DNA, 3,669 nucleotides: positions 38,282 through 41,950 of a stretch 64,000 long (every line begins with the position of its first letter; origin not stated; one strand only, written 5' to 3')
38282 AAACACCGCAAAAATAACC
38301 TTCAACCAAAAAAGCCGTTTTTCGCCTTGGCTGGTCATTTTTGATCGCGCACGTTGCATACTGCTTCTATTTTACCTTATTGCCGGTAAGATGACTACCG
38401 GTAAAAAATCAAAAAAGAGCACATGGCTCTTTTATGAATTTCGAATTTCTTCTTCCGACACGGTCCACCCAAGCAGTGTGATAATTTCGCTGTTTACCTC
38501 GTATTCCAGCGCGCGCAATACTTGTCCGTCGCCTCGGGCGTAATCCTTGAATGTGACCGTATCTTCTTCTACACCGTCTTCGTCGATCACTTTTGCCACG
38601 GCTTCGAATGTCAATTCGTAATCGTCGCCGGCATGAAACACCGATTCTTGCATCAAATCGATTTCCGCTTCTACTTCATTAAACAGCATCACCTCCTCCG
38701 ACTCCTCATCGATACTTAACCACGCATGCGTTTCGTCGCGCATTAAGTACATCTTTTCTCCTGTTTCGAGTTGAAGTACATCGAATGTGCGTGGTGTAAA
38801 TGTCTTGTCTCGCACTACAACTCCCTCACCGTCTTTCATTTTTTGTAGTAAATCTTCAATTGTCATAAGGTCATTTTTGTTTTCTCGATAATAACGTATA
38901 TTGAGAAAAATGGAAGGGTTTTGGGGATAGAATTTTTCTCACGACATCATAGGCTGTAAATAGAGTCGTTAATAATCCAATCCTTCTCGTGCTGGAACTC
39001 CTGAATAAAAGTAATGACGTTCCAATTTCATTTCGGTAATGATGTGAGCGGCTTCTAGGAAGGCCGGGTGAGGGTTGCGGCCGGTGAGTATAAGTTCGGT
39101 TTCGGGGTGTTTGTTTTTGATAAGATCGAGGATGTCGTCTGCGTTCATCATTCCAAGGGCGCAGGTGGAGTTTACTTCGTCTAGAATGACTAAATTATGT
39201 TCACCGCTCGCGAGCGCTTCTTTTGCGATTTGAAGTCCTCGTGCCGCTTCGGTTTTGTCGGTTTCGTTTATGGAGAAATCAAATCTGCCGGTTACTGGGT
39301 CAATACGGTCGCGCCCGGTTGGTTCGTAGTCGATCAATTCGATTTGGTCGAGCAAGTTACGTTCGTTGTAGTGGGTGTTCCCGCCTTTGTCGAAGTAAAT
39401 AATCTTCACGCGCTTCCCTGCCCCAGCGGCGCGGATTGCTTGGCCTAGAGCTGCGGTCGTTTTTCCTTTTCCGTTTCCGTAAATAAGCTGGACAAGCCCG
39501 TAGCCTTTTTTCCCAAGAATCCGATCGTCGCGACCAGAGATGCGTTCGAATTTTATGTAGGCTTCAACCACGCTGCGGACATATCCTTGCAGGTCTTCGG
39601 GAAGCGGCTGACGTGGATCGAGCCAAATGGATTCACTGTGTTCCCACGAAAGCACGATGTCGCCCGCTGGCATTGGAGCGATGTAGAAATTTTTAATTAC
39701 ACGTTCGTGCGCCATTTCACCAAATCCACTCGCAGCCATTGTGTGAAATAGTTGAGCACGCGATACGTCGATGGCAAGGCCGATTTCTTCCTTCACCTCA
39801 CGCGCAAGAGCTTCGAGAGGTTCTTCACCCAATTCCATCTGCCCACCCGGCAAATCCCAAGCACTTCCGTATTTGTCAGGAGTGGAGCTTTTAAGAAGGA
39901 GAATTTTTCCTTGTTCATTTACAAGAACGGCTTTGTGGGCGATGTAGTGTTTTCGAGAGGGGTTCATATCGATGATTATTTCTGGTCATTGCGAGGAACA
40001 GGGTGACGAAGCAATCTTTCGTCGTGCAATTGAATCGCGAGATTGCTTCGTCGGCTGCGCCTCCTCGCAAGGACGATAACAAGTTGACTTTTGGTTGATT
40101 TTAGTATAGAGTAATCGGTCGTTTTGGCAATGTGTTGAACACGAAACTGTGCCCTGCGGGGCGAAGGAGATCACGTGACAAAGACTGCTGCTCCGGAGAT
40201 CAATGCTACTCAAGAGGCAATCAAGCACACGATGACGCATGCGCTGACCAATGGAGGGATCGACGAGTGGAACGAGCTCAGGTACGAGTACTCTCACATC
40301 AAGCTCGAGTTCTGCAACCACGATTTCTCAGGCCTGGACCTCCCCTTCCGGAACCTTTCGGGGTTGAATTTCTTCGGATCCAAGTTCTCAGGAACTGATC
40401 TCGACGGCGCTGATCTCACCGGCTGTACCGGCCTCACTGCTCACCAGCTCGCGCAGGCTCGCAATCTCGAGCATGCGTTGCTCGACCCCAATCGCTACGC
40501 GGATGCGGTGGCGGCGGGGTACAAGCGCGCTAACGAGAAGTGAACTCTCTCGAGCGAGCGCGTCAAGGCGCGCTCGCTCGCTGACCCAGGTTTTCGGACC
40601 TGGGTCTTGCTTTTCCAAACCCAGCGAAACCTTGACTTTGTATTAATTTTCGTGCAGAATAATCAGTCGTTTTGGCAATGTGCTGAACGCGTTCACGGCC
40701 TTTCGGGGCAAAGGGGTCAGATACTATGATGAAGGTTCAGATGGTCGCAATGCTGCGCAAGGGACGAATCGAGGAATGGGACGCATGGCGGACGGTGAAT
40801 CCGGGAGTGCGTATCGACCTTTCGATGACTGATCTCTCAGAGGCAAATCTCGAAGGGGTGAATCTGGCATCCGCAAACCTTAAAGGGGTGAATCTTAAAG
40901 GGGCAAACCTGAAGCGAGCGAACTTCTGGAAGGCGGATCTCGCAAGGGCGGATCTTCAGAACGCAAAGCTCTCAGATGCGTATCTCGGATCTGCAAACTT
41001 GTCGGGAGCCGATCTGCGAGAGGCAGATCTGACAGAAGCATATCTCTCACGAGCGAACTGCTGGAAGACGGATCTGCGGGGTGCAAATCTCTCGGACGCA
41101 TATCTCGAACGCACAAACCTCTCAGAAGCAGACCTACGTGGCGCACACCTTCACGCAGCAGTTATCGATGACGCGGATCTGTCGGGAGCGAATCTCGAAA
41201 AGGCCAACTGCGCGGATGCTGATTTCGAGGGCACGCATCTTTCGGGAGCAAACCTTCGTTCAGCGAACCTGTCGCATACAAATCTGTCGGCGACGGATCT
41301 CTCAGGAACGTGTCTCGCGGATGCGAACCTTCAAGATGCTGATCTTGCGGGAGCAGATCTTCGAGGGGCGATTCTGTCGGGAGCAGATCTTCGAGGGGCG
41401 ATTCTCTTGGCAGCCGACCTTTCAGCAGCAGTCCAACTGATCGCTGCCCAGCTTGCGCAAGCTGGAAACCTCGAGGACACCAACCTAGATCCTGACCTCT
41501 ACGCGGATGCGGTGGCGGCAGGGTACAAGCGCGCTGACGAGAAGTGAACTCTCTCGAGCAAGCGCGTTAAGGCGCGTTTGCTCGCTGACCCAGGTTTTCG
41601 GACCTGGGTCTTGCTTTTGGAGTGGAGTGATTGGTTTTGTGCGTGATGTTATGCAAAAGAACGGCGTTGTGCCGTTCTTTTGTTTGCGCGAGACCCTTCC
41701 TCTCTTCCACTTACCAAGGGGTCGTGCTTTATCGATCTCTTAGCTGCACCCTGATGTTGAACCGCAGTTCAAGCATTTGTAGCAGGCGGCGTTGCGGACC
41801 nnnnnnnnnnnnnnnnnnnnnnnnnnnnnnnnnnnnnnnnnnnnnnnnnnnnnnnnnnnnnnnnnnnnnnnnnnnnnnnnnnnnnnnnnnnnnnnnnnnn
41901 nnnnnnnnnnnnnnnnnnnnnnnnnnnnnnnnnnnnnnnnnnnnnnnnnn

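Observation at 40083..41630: Tandemly duplicated pentapeptide-repeat gene cassettes with a conserved 5' leader and twin-hairpin 3' module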

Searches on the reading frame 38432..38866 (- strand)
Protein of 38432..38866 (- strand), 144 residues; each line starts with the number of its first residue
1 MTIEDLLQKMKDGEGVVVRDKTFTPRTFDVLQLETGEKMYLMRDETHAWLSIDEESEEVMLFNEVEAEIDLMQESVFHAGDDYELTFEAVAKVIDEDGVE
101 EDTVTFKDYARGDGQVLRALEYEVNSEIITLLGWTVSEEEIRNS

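Call 9: search_protein_families(library=pfam, proteins=[window:38432-38866:-], max_evalue=0.01)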
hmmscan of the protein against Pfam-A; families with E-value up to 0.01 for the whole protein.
window:38432-38866:- (144 aa): 1 family
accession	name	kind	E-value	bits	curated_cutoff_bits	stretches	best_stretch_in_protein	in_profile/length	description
PF13785.11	DUF4178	-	2.2e-05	25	25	1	39-133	30-131/136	Domain of unknown function (DUF4178)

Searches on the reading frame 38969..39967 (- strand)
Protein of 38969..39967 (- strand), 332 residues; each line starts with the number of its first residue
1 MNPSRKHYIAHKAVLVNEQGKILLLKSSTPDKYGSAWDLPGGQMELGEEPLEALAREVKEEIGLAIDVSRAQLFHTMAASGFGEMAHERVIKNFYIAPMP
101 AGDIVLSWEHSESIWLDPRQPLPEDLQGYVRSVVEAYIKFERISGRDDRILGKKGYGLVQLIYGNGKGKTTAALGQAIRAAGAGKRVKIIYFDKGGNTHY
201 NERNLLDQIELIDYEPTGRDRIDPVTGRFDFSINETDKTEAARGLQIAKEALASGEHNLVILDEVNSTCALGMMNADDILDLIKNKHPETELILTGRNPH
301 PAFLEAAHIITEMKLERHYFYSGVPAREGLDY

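Call 9: search_protein_families(library=pfam, proteins=[window:38969-39967:-], max_evalue=0.01)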
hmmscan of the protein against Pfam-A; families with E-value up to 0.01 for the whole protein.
window:38969-39967:- (332 aa): 4 families
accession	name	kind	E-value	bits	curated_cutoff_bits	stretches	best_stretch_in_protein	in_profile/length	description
PF02572.21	CobA_CobO_BtuR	-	9e-49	166.4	25.7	1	157-332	3-172/172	ATP:corrinoid adenosyltransferase BtuR/CobO/CobP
PF00293.34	NUDIX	-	2e-15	57.4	21.1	1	13-127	8-124/134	NUDIX domain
PF14815.12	NUDIX_4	-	7.6e-05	22.9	35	1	13-75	3-63/113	NUDIX domain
PF22327.2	Nudt16-like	-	0.0065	16.9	27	0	39-101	37-97/161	U8 snoRNA-decapping enzyme-like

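Call 58: find_encoding_contigs(protein=window:38969-39967:-, flank=4000, max_places=10)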
Protein window:38969-39967:- (332 aa): no gene with exactly this product is on record in the collection.

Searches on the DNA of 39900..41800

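Call 36: search_rna_families(source=window, start=39900, end=41800, threshold=evalue, max_evalue=10)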
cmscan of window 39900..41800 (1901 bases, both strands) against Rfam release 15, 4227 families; matches with E-value up to 10: 7.
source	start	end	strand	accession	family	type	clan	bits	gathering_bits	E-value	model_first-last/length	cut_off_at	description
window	41546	41676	+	RF02634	EF3314_EF3315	Gene; sRNA;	-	23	100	0.014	1-141/141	no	Enterococcus sRNA EF3314_EF3315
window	41525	41685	+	RF02343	ar9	Gene; sRNA;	-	20.5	45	2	1-149/149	no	Alphaproteobacterial sRNA ar9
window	41648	41685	+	RF02233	sX14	Gene; sRNA;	-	18.6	80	1.4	1-92/92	no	Xanthomonas sRNA sX14/Xoo3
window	40000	40063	+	RF00896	mir-787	Gene; miRNA;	-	18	57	3.4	1-72/72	no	mir-787 microRNA precursor family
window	40552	40639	+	RF02651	SorY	Gene; sRNA;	-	17.5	111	1.5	1-83/83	no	Singlet oxygen resistance RNA Y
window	41649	41691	+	RF04186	mir-278_2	Gene; miRNA;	-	16.8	70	4.5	1-79/79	no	mir-278_2 microRNA precursor family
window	40551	40585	-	RF02369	h2cR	Gene; sRNA;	-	16.6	70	6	1-137/137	no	h2cR sRNA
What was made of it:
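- On Known cis-regulatory RNA or riboswitch (Rfam 15): The best local match scores 23 bits against a gathering score of 100 (call 36).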
